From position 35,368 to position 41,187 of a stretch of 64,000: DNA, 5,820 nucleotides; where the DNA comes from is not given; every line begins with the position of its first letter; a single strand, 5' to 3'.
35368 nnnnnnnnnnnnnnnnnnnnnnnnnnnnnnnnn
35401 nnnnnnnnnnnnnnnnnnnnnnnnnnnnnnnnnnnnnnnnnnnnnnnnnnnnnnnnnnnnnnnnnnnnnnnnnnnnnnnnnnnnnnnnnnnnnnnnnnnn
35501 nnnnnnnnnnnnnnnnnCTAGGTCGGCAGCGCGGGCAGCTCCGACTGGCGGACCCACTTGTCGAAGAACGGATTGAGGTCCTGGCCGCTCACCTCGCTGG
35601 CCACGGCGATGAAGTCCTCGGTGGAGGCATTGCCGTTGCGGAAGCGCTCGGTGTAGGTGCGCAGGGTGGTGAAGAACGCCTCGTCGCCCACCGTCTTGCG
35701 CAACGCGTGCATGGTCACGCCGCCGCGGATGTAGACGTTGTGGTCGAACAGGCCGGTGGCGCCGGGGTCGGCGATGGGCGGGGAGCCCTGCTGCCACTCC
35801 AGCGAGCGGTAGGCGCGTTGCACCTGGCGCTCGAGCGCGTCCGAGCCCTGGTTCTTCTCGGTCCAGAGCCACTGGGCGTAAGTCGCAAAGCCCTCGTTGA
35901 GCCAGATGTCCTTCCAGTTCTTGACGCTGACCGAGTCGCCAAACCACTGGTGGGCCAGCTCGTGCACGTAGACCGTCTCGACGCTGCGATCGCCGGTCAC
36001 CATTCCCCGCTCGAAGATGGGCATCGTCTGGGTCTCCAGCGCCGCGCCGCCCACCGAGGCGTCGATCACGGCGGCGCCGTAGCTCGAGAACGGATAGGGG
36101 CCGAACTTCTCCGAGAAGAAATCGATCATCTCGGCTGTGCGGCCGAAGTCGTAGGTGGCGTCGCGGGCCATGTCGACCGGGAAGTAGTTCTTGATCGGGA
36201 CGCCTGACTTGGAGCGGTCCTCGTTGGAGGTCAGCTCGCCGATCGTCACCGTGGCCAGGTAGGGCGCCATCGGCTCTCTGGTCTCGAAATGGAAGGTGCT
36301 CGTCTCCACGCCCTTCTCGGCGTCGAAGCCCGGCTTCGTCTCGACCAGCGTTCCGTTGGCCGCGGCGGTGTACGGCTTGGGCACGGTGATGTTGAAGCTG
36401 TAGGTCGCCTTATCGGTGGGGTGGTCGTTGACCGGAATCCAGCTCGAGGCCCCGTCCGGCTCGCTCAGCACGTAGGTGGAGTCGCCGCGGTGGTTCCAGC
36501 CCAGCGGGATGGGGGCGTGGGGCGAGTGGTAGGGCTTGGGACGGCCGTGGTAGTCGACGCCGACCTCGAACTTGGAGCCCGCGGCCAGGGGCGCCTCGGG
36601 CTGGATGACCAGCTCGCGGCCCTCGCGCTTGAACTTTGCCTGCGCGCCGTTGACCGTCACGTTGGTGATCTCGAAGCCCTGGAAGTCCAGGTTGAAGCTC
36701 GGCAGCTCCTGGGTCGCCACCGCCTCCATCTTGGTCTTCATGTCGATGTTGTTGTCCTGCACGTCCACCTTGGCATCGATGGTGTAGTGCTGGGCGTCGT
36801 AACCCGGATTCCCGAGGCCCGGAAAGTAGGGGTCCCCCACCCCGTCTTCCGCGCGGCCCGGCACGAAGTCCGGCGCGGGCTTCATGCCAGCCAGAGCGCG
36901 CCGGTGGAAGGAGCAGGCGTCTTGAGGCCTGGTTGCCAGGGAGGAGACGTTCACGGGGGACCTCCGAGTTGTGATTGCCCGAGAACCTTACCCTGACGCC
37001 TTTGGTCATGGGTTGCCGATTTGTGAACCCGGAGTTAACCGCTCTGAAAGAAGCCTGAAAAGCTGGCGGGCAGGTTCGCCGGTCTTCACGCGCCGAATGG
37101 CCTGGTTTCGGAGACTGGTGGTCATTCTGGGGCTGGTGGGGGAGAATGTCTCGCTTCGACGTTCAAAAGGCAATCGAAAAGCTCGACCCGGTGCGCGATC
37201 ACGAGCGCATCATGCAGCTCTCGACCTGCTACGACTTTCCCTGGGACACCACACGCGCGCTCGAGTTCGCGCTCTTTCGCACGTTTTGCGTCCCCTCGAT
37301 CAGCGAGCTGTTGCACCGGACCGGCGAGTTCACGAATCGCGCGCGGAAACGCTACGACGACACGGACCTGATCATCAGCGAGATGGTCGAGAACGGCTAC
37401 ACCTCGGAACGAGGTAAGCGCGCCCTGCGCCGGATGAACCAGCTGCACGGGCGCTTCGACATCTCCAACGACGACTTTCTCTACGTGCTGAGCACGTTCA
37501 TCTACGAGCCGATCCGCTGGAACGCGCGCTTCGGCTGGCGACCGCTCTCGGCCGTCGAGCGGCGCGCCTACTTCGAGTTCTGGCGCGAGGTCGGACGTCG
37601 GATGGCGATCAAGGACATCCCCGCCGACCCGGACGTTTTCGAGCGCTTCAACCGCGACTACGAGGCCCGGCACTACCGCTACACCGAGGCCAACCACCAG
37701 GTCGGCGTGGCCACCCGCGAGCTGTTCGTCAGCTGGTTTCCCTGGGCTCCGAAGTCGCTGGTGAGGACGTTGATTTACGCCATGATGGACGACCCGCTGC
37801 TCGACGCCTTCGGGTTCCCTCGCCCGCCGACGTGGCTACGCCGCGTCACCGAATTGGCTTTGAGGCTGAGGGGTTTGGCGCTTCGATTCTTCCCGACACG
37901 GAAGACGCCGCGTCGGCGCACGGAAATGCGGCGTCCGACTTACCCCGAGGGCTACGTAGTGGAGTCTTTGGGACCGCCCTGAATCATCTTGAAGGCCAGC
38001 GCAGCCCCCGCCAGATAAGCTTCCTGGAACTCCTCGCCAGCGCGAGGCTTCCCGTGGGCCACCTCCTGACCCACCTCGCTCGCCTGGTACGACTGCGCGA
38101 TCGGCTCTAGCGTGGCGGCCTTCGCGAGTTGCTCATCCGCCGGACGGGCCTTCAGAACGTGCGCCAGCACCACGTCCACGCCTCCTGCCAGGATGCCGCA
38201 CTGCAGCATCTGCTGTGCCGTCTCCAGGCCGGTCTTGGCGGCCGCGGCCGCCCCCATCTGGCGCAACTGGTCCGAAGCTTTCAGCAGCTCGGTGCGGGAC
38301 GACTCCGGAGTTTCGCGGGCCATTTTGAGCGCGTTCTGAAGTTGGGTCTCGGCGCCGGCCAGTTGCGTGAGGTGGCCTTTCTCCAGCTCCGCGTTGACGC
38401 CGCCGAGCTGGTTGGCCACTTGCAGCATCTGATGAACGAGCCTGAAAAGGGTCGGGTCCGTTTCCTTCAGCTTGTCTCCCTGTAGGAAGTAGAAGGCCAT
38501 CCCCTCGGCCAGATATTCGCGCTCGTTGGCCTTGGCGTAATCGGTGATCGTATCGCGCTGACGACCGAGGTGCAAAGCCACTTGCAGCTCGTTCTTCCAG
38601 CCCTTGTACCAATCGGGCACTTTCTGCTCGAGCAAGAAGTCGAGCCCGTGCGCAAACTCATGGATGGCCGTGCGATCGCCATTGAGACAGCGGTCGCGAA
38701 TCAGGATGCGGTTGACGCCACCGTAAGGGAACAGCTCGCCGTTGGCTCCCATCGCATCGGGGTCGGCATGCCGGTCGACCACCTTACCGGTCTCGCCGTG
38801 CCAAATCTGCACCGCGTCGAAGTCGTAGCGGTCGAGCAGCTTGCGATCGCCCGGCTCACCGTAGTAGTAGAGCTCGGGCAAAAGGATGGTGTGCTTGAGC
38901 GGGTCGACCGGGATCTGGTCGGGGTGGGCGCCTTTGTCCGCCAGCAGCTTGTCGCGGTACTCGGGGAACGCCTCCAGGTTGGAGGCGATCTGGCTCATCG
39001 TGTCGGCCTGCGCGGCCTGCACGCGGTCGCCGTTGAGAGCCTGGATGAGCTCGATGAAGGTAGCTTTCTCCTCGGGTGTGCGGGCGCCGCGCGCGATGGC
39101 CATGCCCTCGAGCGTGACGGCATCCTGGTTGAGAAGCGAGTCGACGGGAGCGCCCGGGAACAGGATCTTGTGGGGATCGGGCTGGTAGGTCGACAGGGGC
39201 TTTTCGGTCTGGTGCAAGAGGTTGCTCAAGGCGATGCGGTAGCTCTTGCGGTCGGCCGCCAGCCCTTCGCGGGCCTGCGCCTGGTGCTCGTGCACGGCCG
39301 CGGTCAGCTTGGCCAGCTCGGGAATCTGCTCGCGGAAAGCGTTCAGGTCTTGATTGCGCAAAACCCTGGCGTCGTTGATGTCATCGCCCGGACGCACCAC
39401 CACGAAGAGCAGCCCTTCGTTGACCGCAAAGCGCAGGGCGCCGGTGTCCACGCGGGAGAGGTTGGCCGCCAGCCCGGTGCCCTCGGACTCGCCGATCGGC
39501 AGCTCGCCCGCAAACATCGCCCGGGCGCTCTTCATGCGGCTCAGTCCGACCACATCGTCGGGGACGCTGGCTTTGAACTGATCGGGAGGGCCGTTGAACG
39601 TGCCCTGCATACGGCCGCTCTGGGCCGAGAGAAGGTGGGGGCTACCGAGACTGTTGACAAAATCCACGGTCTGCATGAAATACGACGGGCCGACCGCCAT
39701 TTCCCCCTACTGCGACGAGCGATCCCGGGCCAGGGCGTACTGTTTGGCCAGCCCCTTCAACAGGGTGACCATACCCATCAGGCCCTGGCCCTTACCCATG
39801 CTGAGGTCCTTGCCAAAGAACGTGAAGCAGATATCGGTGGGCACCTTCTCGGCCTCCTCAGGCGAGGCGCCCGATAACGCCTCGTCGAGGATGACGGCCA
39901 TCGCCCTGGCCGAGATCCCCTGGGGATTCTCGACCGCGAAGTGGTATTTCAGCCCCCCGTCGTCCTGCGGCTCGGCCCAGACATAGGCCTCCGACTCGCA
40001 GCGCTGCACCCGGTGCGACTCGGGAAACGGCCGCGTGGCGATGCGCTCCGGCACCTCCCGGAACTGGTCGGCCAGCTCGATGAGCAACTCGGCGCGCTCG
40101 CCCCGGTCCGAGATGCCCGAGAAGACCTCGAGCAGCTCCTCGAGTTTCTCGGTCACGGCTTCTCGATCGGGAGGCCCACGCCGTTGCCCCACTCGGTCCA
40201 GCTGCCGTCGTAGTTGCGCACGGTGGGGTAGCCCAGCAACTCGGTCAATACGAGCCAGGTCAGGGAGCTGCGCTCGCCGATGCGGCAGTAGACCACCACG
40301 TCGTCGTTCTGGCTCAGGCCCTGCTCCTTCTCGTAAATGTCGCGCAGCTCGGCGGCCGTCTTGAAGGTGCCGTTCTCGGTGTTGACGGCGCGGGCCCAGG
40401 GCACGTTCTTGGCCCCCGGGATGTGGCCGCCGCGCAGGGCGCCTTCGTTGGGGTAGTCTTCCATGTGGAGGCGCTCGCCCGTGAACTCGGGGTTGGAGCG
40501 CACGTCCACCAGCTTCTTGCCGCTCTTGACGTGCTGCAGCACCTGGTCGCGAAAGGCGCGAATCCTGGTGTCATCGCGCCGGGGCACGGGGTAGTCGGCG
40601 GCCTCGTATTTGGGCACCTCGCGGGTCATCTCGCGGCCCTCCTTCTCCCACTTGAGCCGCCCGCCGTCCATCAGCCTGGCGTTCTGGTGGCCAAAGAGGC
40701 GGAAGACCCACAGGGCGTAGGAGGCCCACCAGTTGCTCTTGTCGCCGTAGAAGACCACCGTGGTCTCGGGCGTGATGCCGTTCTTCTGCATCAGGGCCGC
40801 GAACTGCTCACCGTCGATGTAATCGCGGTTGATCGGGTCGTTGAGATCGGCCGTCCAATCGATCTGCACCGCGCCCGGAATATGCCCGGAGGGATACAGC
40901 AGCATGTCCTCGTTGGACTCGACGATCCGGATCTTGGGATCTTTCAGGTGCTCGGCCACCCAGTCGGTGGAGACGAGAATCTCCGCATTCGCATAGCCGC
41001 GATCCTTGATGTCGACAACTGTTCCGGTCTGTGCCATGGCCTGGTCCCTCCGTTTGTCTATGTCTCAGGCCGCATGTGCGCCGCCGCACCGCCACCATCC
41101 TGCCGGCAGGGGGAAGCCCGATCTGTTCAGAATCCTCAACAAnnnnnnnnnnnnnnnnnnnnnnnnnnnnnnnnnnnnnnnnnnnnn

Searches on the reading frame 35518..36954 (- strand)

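Call 25: search_protein_families(library=pfam, proteins=[window:35518-36954:-], max_evalue=0.001)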
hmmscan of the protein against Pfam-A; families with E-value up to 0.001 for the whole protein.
window:35518-36954:- (478 aa): 2 families
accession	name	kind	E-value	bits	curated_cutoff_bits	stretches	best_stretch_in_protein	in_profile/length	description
PF01433.26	Peptidase_M1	-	9.2e-37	127.2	27.7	1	268-467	1-218/218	Peptidase family M1 domain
PF17900.6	Peptidase_M1_N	-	3.4e-12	47.3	25.8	1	55-233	3-186/186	Peptidase M1 N-terminal domain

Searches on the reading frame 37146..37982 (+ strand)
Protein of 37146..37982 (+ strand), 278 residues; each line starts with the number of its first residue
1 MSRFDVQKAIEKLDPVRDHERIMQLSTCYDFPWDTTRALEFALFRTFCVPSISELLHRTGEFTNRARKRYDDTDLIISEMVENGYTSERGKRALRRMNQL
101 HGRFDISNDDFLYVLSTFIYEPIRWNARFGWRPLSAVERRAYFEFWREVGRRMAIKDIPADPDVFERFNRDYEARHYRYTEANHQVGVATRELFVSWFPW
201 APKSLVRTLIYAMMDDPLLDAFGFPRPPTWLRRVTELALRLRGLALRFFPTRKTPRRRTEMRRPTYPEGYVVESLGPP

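Call 26: search_protein_families(library=pfam, proteins=[window:37146-37982:+], max_evalue=0.001)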
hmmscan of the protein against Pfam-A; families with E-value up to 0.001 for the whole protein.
window:37146-37982:+ (278 aa): 1 family
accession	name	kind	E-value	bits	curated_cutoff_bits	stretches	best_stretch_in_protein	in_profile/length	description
PF09995.15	MPAB_Lcp_cat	-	9.1e-14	52.5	23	1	59-239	34-227/231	ER-bound oxygenase mpaB/B'/Rubber oxygenase, catalytic domain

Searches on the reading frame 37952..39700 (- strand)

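Call 26: search_protein_families(library=pfam, proteins=[window:37952-39700:-], max_evalue=0.001)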
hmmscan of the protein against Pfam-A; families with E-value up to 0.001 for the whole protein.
window:37952-39700:- (582 aa): 2 families
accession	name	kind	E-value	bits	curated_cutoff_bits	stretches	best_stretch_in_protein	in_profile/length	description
PF06167.18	Peptidase_M90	-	1.9e-06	28.1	26.2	1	344-425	149-241/243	Glucose-regulated metallo-peptidase M90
PF07737.17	ATLF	-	0.00091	19.4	27.4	0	346-423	115-191/193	Anthrax toxin lethal factor, N- and C-terminal domain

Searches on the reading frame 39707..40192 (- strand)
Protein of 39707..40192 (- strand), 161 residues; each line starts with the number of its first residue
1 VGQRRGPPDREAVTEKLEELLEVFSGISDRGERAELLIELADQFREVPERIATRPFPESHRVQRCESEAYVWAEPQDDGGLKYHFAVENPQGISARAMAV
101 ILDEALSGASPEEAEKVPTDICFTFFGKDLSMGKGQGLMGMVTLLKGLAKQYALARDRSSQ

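Call 26: search_protein_families(library=pfam, proteins=[window:39707-40192:-], max_evalue=0.001)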
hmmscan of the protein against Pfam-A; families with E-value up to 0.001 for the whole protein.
window:39707-40192:- (161 aa): 1 family
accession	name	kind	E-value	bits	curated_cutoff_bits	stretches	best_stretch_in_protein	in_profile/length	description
PF02657.20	SufE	-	1.6e-13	50.9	27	1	22-146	2-119/121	Fe-S metabolism associated domain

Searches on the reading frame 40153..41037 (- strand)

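Call 26: search_protein_families(library=pfam, proteins=[window:40153-41037:-], max_evalue=0.001)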
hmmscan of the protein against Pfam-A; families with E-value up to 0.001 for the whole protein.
window:40153-41037:- (294 aa): 1 family
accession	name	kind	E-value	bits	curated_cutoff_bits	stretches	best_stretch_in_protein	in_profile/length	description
PF00581.25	Rhodanese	-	1.4e-36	125.5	22.2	2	164-284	3-100/102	Rhodanese-like domain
